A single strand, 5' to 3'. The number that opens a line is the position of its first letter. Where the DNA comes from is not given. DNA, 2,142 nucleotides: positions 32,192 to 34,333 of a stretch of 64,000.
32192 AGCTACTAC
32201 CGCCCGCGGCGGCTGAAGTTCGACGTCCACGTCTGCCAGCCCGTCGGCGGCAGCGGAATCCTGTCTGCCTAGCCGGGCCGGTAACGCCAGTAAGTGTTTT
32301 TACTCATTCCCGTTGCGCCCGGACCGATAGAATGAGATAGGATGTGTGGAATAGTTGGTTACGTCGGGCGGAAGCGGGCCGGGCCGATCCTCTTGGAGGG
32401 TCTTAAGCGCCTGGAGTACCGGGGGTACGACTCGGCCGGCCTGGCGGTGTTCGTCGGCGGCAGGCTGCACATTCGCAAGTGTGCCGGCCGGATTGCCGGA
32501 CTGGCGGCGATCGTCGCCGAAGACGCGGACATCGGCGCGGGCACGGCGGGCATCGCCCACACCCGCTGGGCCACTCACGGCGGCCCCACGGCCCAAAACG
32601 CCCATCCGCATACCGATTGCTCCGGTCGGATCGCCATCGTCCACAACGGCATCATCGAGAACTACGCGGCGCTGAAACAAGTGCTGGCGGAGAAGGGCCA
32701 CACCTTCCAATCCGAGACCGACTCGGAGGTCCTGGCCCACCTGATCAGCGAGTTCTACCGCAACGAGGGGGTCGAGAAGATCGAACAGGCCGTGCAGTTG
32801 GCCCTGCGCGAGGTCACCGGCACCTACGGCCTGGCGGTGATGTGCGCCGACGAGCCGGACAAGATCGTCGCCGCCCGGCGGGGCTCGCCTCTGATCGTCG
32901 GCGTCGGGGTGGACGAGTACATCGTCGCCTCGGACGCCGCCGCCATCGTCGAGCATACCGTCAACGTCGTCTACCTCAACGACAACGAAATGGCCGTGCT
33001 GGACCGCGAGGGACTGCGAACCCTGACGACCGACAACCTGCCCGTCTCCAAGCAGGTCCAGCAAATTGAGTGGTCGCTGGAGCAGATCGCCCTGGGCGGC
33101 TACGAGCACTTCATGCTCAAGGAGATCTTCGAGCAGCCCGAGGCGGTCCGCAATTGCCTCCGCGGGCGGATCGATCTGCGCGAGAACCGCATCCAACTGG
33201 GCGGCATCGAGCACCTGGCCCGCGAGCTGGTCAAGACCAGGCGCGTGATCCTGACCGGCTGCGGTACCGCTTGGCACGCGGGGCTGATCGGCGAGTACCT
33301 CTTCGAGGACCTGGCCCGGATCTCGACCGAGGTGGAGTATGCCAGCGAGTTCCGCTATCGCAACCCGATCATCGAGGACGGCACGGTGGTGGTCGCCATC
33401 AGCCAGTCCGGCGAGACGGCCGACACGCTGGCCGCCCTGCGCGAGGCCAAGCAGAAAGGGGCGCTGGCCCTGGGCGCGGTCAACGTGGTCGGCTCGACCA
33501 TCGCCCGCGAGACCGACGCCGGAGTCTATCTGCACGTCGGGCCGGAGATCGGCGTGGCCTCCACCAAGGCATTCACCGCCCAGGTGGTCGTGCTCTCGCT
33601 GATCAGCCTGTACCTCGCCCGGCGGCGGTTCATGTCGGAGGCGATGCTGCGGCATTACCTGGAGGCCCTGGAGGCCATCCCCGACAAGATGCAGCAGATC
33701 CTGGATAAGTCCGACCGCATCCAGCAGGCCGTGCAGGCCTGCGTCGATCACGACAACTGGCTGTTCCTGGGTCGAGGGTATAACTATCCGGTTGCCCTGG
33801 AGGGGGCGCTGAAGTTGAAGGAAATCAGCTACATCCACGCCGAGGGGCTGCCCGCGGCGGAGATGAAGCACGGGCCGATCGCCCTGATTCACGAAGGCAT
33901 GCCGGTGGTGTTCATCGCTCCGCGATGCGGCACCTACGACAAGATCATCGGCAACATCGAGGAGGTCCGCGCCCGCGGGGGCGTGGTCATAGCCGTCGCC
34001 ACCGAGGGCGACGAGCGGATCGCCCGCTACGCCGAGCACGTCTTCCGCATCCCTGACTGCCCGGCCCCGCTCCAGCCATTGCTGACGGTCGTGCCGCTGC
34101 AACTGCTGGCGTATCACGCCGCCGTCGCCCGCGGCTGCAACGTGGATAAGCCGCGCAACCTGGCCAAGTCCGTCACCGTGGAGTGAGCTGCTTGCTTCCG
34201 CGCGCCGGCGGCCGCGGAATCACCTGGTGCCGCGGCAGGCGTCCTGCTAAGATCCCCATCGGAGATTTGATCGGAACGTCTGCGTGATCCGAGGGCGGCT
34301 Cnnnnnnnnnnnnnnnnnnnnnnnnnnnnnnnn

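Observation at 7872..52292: Three full-length paralogs of an unnamed ~643-668 aa transglutaminase-core + Asp-box protein within 45 kb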

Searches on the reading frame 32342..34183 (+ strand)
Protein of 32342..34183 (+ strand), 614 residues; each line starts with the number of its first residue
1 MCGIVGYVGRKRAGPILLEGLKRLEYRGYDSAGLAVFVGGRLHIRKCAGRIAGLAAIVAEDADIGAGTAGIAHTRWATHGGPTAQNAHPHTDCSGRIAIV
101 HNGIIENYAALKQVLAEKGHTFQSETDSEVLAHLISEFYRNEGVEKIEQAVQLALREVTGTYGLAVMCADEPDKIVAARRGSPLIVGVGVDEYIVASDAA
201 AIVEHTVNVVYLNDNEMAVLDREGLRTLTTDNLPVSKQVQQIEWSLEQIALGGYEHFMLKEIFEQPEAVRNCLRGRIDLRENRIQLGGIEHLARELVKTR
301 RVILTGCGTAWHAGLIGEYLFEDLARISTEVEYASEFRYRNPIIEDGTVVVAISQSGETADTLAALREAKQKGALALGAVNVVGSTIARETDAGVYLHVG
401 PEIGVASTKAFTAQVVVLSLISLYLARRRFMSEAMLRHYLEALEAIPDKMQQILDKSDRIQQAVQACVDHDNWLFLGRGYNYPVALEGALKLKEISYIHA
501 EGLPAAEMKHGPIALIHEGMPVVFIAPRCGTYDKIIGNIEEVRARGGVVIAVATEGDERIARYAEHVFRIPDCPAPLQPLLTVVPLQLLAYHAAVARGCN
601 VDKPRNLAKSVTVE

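Call 17: search_protein_families(library=pfam, proteins=[window:32342-34183:+], max_evalue=0.001)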
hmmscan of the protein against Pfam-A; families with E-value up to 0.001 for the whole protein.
window:32342-34183:+ (614 aa): 4 families
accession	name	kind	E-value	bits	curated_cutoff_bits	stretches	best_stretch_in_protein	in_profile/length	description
PF01380.27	SIS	-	3.3e-59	198.8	25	2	296-420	2-127/131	SIS domain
PF13522.11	GATase_6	-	9.3e-19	68.2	27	1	66-197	9-129/130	Glutamine amidotransferase domain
PF13537.11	GATase_7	-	1.8e-13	51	25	1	84-203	10-122/123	Glutamine amidotransferase domain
PF13230.11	GATase_4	-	0.0003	20.3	23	1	69-159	73-163/272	Glutamine amidotransferases class-II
